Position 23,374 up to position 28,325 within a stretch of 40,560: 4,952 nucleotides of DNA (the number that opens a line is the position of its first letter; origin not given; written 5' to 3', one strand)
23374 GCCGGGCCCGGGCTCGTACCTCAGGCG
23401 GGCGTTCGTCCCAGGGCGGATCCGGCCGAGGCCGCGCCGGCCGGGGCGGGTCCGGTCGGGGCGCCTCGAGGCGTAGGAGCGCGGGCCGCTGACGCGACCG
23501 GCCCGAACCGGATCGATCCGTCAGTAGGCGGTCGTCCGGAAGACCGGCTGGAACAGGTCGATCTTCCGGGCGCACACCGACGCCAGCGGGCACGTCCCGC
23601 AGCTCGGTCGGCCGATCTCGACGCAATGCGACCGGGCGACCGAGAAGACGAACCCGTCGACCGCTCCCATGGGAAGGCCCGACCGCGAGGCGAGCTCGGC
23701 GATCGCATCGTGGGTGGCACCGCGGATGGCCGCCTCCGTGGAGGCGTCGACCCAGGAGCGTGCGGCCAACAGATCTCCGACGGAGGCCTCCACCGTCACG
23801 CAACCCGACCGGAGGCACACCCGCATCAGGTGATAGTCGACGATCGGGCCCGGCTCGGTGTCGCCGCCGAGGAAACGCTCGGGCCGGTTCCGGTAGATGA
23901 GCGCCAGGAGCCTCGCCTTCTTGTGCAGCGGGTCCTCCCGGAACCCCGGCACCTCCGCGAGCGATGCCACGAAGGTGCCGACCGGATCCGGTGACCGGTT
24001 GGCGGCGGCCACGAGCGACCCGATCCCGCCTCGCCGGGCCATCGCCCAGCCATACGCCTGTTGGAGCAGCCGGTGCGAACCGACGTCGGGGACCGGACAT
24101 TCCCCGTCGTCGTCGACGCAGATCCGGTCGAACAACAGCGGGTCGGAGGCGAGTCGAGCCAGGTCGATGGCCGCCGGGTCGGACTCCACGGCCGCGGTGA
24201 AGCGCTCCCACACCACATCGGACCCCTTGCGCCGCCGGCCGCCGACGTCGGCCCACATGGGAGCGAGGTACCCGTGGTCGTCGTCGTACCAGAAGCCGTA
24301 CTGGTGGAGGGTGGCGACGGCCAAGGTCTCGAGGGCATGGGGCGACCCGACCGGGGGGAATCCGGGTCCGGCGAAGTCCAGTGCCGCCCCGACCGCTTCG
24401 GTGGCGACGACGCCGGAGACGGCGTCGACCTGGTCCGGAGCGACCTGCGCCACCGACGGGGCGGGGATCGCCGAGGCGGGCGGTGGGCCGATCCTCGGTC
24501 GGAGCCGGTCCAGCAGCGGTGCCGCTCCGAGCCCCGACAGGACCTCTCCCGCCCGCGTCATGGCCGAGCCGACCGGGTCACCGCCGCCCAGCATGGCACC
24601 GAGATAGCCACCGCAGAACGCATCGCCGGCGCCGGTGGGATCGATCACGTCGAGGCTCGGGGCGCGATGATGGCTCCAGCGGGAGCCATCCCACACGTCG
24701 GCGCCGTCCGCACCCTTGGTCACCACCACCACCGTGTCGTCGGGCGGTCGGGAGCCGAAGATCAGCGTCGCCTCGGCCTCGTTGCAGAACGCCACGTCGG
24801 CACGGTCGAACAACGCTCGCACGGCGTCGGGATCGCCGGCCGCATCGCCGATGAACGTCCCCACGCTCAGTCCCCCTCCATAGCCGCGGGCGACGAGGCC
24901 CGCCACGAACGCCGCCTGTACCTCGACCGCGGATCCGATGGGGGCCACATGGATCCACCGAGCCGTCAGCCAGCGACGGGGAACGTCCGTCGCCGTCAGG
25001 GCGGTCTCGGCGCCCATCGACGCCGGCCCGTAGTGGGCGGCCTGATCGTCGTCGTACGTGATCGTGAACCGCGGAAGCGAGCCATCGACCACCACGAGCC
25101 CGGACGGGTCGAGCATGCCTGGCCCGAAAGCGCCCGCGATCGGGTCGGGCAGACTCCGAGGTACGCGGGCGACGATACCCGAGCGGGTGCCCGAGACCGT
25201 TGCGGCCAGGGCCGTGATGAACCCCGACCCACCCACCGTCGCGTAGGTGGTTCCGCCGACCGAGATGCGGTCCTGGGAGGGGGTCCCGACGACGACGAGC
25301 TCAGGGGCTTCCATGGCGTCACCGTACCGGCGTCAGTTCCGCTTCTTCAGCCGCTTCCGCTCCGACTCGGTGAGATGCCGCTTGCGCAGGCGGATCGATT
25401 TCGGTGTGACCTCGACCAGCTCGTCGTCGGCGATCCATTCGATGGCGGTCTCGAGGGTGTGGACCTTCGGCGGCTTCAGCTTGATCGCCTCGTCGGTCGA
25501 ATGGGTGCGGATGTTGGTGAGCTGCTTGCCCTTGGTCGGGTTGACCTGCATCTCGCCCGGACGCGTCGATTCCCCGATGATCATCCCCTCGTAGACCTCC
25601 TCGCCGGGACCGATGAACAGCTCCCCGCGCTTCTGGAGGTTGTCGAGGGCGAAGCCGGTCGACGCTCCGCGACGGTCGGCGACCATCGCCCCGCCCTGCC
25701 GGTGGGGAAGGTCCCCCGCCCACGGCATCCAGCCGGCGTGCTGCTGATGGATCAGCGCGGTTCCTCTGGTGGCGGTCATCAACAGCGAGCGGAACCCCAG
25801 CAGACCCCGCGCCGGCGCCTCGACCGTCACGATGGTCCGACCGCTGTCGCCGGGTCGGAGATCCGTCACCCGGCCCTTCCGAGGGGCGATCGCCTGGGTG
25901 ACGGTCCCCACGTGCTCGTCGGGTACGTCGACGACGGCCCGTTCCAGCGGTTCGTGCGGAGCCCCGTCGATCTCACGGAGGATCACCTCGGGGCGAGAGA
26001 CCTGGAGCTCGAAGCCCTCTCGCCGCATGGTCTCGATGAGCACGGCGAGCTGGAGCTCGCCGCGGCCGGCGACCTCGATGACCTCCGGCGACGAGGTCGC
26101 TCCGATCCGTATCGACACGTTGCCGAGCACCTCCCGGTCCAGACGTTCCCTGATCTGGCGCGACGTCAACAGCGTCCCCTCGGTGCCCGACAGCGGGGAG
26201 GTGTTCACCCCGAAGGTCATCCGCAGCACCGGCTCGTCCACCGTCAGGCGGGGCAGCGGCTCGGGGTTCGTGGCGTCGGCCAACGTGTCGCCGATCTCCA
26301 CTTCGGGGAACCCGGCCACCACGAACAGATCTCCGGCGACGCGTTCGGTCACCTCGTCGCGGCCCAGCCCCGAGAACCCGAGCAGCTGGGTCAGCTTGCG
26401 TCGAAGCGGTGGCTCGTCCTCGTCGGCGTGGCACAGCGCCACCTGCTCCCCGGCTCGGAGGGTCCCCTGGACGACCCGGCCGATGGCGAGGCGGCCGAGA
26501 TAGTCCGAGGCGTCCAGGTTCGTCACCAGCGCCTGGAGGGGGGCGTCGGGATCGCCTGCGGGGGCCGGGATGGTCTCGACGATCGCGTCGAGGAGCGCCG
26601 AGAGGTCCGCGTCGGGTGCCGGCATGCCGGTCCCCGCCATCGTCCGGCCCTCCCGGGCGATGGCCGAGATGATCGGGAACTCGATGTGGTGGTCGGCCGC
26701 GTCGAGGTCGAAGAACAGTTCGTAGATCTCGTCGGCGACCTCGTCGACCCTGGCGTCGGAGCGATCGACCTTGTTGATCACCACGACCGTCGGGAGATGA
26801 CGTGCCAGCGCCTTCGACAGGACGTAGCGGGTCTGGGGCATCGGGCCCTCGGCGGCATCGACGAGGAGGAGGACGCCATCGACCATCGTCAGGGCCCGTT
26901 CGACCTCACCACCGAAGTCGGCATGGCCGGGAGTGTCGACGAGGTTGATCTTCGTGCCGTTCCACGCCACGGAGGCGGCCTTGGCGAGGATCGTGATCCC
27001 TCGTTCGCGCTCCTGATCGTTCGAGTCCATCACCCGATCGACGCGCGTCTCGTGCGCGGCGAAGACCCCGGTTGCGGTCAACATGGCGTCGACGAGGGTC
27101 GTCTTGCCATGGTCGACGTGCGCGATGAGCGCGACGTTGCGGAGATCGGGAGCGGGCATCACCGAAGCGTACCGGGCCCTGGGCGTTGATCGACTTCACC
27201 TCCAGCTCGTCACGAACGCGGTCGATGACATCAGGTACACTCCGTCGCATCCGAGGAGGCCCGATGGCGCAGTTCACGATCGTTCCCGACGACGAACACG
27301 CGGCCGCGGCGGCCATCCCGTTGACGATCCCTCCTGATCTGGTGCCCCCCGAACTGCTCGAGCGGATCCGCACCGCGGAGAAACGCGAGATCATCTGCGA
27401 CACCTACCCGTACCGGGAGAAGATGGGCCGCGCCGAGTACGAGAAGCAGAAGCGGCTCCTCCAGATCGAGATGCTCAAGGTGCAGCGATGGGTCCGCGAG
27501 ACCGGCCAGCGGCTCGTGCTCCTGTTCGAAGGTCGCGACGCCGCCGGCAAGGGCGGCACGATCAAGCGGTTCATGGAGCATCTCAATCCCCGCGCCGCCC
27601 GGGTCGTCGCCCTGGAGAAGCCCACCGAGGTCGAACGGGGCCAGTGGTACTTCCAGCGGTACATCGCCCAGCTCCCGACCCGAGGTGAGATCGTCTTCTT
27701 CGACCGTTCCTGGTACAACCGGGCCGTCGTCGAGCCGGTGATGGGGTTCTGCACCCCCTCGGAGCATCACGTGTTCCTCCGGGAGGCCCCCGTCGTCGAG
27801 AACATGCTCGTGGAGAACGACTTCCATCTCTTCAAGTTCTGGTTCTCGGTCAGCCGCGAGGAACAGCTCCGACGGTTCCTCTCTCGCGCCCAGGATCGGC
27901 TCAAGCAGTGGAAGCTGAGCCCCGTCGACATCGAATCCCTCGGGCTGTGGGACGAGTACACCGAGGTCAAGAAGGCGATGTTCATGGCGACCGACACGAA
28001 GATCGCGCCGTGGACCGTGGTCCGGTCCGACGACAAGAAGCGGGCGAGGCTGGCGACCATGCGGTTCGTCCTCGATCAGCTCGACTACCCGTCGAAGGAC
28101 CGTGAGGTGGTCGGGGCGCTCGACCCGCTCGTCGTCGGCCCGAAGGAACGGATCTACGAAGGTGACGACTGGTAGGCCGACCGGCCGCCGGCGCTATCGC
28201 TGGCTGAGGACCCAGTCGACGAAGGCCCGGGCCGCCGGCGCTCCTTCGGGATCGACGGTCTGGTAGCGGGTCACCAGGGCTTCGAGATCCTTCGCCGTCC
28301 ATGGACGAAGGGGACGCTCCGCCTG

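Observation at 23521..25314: Single-polypeptide fusion of a PfkB kinase with a QNG1/DUF2419-like nucleoside(-phosphate) glycosylase domain, just downstream of typA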

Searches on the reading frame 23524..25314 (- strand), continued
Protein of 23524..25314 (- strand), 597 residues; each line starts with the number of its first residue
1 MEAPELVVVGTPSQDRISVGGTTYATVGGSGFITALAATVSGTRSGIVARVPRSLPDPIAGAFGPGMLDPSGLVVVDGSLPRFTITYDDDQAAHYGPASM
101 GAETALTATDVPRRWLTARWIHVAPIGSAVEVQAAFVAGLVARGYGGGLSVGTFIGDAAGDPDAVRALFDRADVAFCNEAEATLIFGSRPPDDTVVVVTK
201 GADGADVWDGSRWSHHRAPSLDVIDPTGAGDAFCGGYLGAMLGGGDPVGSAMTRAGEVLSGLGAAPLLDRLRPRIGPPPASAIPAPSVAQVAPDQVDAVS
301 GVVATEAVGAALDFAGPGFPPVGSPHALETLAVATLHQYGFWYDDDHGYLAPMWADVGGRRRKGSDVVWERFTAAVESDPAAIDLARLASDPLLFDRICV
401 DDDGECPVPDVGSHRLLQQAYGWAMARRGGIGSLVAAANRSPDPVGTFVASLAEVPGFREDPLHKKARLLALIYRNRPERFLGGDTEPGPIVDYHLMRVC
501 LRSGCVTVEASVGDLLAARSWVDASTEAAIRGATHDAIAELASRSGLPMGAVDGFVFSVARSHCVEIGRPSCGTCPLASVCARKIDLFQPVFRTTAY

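Call 27: find_encoding_contigs(protein=P0073, flank=10000, max_places=2)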
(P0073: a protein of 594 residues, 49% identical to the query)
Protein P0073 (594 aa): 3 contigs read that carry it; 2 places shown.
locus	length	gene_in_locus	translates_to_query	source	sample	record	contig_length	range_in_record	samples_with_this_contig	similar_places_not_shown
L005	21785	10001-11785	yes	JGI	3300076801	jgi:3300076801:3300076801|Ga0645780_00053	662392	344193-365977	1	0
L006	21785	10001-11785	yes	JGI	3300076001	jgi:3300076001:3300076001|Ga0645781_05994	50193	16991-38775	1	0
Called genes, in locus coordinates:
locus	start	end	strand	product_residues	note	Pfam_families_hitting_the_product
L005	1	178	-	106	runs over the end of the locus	-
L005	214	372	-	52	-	-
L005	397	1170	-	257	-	PF00482:T2SSF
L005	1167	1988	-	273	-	PF00482:T2SSF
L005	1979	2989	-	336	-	PF00437:T2SSE, PF13191:AAA_16 (weak)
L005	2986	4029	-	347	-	-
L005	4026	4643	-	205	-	PF16976:RcpC (weak)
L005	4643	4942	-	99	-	-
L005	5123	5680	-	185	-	PF02630:SCO1-SenC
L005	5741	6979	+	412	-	PF02421:FeoB_N, PF01926:MMR_HSR1, PF06071:YchF-GTPase_C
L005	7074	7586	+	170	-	PF14512:TM1586_NiRdase (faint), PF00881:Nitroreductase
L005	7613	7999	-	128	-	PF07366:SnoaL, PF12680:SnoaL_2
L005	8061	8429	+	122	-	-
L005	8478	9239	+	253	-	PF00657:Lipase_GDSL, PF13472:Lipase_GDSL_2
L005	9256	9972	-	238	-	PF00485:PRK, PF13238:AAA_18 (weak)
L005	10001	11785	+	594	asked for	PF00294:PfkB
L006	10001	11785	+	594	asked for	PF00294:PfkB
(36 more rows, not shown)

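Call 32: fold_search(model_id=the predicted structure, library=pdb)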
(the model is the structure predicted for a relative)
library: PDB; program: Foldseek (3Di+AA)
matches with E <= 10: 709; with E <= 0.001: 357
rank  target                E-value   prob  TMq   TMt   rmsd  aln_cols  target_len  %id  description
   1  9zpu_A                2.7e-14  1.00  0.36  0.67   4.4       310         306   19  Crystal Structure of a Ribokinase from Brucella suis in complex with ADP (released 2025-12-31)
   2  1v19_A                3.0e-14  1.00  0.39  0.73   3.4       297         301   22  2-KETO-3-DEOXYGLUCONATE KINASE FROM THERMUS THERMOPHILUS (released 2004-04-14)
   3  1v1b_A                3.0e-14  1.00  0.39  0.73   3.5       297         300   22  2-KETO-3-DEOXYGLUCONATE KINASE FROM THERMUS THERMOPHILUS WITH BOUND ATP (released 2004-04-14)
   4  8cqx_A                3.0e-14  1.00  0.35  0.66   5.1       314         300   19  Ribokinase from T.sp mutant A92G (released 2023-04-05)
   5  3b1q_F                4.9e-14  1.00  0.37  0.70   3.3       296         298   19  Structure of Burkholderia thailandensis nucleoside kinase (BthNK) in complex with inosine (released 2011-11-02)
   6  3b1q_B                5.1e-14  1.00  0.37  0.68   3.5       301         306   19  Structure of Burkholderia thailandensis nucleoside kinase (BthNK) in complex with inosine (released 2011-11-02)
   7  9zpu_D                6.5e-14  1.00  0.37  0.68   3.9       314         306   18  Crystal Structure of a Ribokinase from Brucella suis in complex with ADP (released 2025-12-31)
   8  3kd6_A                7.6e-14  1.00  0.38  0.73   3.2       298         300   20  Crystal Structure of Nucleoside Kinase from Chlorobium tepidum in Complex with AMP (released 2009-11-03)
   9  6znx_B                7.6e-14  1.00  0.34  0.65   5.1       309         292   19  Ribokinase from Thermus Species (released 2020-07-15)
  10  4e3a_A                1.1e-13  1.00  0.36  0.63   4.8       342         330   18  CRYSTAL STRUCTURE OF probable sugar kinase protein from Rhizobium etli CFN 42 (released 2012-03-21)
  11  3b1q_A                1.1e-13  1.00  0.37  0.69   3.5       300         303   19  Structure of Burkholderia thailandensis nucleoside kinase (BthNK) in complex with inosine (released 2011-11-02)
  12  3kd6_B                1.5e-13  1.00  0.38  0.74   3.3       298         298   20  Crystal Structure of Nucleoside Kinase from Chlorobium tepidum in Complex with AMP (released 2009-11-03)
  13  3b1q_D                1.7e-13  1.00  0.36  0.69   3.4       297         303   19  Structure of Burkholderia thailandensis nucleoside kinase (BthNK) in complex with inosine (released 2011-11-02)
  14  1rka                  1.9e-13  1.00  0.36  0.67   4.2       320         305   18  THE APO FORM OF E. COLI RIBOKINASE (released 1999-08-31)
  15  9a6b_A                2.0e-13  1.00  0.35  0.67   5.1       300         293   16  Integrative model of RBSK-GUDB by crosslinking MS and deep learning (released 2024-09-18)
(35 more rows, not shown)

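Call 52: find_encoding_contigs(protein=P0002, flank=10000, max_places=1)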
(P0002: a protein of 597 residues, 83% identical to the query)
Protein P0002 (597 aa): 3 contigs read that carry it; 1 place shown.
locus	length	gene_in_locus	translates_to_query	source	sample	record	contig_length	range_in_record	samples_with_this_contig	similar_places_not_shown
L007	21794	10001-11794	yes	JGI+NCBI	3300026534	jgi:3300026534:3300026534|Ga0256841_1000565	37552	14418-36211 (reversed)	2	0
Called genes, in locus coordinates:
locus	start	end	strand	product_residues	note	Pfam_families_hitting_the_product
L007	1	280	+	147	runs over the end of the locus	PF00582:Usp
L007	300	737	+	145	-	PF01161:PBP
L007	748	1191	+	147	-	PF04075:F420H2_quin_red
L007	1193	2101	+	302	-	PF00892:EamA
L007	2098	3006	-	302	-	PF00296:Bac_luciferase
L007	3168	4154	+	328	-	PF00248:Aldo_ket_red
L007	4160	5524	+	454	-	PF01979:Amidohydro_1, PF07969:Amidohydro_3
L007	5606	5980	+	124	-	-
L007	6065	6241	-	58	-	-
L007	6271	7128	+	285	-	PF00977:His_biosynth, PF03060:NMO (faint)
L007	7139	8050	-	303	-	PF03976:PPK2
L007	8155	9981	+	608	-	PF00009:GTP_EFTU, PF01926:MMR_HSR1 (weak), PF22042:EF-G_D2 (faint), PF03144:GTP_EFTU_D2, PF00679:EFG_C, PF21018:BipA_C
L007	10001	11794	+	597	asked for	PF00294:PfkB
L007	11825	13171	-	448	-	PF00270:DEAD, PF04851:ResIII, PF00271:Helicase_C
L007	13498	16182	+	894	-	PF00580:UvrD-helicase, PF13604:AAA_30 (faint), PF13245:AAA_19, PF13361:UvrD_C, PF13538:UvrD_C_2, PF00570:HRDC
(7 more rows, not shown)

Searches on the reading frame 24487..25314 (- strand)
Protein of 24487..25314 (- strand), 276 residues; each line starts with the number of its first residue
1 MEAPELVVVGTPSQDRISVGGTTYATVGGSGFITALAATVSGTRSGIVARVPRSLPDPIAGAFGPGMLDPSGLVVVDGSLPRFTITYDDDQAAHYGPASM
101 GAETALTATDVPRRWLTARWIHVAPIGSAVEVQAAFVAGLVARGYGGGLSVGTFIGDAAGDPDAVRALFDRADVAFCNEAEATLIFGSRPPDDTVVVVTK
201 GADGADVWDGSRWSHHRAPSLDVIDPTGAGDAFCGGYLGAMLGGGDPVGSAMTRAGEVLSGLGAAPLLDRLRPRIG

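Call 5: search_protein_families(library=pfam, proteins=[window:24487-25314:-], max_evalue=10)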
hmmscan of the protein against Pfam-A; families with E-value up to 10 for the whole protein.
seq(276 aa): 2 families
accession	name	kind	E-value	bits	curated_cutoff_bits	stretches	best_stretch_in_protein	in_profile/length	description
PF00294.29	PfkB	-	3.9e-14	53.1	25.8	1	161-247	171-275/302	pfkB family carbohydrate kinase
PF10708.14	DUF2510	-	0.071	13.3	24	1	208-220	17-29/35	Protein of unknown function (DUF2510)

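Call 62: search_solved_structures(query=window:24487-25314:-, max_evalue=0.01, show_alignments=2)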
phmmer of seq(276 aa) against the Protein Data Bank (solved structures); distinct sequences matched with E-value up to 0.01: 16.
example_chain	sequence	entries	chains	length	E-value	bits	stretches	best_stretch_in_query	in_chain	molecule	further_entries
1v19_A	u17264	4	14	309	1.6e-07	34.2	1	90-252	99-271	2-KETO-3-DEOXYGLUCONATE KINASE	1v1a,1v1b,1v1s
3kd6_A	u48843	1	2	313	5.1e-06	29.3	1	159-255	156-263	Carbohydrate kinase, PfkB family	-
1tyy_A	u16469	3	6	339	9.3e-06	28.5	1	194-240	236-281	putative sugar kinase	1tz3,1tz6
3i3y_A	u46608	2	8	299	5.5e-05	26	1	157-256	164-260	Carbohydrate kinase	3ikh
8cqx_A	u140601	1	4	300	0.00012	24.9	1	189-252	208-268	Ribokinase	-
7ag6_A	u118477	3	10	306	0.00041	23.1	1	196-253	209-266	Sulfofructose kinase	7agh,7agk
6znx_A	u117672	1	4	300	0.00044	23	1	189-252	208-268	Ribokinase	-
5ey7_A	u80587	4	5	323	0.001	21.8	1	101-240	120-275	Fructokinase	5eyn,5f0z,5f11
4e69_A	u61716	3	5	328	0.0016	21.2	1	196-274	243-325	2-dehydro-3-deoxygluconokinase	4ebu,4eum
5ygg_A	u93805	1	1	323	0.0018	21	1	101-241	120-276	Fructokinase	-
3hj6_A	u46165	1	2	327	0.0025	20.5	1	195-245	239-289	Fructokinase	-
2nwh_A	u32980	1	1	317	0.0032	20.2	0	165-252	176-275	carbohydrate kinase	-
3iq0_A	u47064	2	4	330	0.0037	20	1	195-244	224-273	putative Ribokinase II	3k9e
2c49_A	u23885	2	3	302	0.0087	18.7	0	195-247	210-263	SUGAR KINASE MJ0406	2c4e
3lhx_A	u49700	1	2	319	0.0088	18.7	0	173-251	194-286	Ketodeoxygluconokinase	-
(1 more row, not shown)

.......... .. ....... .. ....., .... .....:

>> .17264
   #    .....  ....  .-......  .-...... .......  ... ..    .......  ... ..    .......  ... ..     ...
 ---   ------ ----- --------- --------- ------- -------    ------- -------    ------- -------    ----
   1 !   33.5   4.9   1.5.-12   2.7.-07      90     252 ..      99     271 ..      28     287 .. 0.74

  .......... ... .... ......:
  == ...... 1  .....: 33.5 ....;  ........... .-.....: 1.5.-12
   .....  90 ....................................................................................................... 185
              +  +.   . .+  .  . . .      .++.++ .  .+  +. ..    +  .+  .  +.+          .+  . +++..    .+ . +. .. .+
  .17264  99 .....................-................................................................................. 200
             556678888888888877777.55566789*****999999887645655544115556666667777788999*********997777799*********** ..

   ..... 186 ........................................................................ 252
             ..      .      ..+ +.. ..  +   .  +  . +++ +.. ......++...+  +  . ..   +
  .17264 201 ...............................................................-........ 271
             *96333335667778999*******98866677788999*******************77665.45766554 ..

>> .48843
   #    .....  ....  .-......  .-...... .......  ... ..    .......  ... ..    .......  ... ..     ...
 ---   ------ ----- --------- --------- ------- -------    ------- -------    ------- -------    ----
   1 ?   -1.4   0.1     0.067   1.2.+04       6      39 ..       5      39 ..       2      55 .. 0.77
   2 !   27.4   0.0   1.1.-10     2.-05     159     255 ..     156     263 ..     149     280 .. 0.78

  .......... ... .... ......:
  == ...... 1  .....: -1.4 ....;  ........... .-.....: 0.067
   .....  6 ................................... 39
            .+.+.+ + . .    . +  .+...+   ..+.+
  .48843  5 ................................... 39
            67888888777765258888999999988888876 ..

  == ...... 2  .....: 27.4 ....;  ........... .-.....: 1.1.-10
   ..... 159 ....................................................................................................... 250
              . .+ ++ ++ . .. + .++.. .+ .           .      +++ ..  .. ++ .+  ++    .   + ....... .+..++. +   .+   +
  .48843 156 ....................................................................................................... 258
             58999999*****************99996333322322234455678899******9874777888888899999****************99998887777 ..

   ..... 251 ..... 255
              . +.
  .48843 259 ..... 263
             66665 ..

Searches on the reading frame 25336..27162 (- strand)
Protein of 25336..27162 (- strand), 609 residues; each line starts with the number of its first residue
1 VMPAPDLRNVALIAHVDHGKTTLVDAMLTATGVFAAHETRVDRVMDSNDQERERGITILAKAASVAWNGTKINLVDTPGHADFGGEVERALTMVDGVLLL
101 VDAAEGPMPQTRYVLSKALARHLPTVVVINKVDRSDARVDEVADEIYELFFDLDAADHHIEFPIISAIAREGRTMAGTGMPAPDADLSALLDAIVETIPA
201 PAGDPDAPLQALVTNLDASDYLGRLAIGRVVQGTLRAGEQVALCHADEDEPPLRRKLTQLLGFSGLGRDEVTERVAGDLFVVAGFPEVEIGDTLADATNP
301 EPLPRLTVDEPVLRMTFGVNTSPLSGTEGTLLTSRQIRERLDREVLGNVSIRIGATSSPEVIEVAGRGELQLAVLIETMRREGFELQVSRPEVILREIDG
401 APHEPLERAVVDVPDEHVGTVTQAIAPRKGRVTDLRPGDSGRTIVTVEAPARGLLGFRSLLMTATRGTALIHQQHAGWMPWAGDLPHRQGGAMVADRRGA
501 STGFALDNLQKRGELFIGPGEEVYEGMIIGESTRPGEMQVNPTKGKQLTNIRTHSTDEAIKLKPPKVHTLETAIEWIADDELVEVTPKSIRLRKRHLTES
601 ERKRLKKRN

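Call 3: search_protein_families(library=pfam, proteins=[window:25336-27162:-], max_evalue=1)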
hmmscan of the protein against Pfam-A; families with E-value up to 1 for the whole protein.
window:25336-27162:- (609 aa): 9 families
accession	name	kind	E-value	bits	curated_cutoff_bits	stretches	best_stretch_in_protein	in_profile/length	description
PF00009.33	GTP_EFTU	-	3e-55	187.2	26.5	1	7-199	3-187/188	Elongation factor Tu GTP binding domain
PF21018.2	BipA_C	-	1e-44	151.3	23.8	1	491-598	2-109/110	TypA/BipA C-terminal domain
PF00679.30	EFG_C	-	2.4e-17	63.2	27.9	1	403-487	3-87/89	Elongation factor G C-terminus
PF03144.31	GTP_EFTU_D2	-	8e-10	39.4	30.3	1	223-295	1-73/73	Elongation factor Tu domain 2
PF22042.2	EF-G_D2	-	6.9e-07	29.7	27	1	209-296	2-83/84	Elongation factor G domain 2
PF01926.29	MMR_HSR1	-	9.2e-07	29.4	21.9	1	10-131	2-113/113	50S ribosome-binding GTPase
PF00735.24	Septin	-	0.015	15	26.2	1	12-83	9-75/280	Septin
PF02421.24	FeoB_N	-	0.022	14.7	27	1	55-171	32-145/156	Ferrous iron transport protein B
PF04548.22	AIG1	-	0.069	12.9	27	1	52-86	31-65/212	AIG1 family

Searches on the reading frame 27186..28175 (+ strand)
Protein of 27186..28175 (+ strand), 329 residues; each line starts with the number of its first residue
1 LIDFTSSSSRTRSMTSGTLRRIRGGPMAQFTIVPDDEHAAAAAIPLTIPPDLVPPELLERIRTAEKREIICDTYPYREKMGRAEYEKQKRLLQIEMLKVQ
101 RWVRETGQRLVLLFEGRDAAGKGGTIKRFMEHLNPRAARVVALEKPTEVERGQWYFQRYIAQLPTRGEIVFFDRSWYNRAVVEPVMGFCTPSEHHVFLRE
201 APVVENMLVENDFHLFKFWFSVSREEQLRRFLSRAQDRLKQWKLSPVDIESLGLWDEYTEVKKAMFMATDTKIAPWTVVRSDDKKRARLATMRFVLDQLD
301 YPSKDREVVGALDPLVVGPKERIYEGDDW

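Call 3: search_protein_families(library=pfam, proteins=[window:27186-28175:+], max_evalue=1)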
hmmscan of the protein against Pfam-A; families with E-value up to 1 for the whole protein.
window:27186-28175:+ (329 aa): 1 family
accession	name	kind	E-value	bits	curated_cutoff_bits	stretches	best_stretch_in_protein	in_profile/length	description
PF03976.20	PPK2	-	6.2e-96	320.8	22.3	1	82-306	4-228/229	Polyphosphate kinase 2 (PPK2)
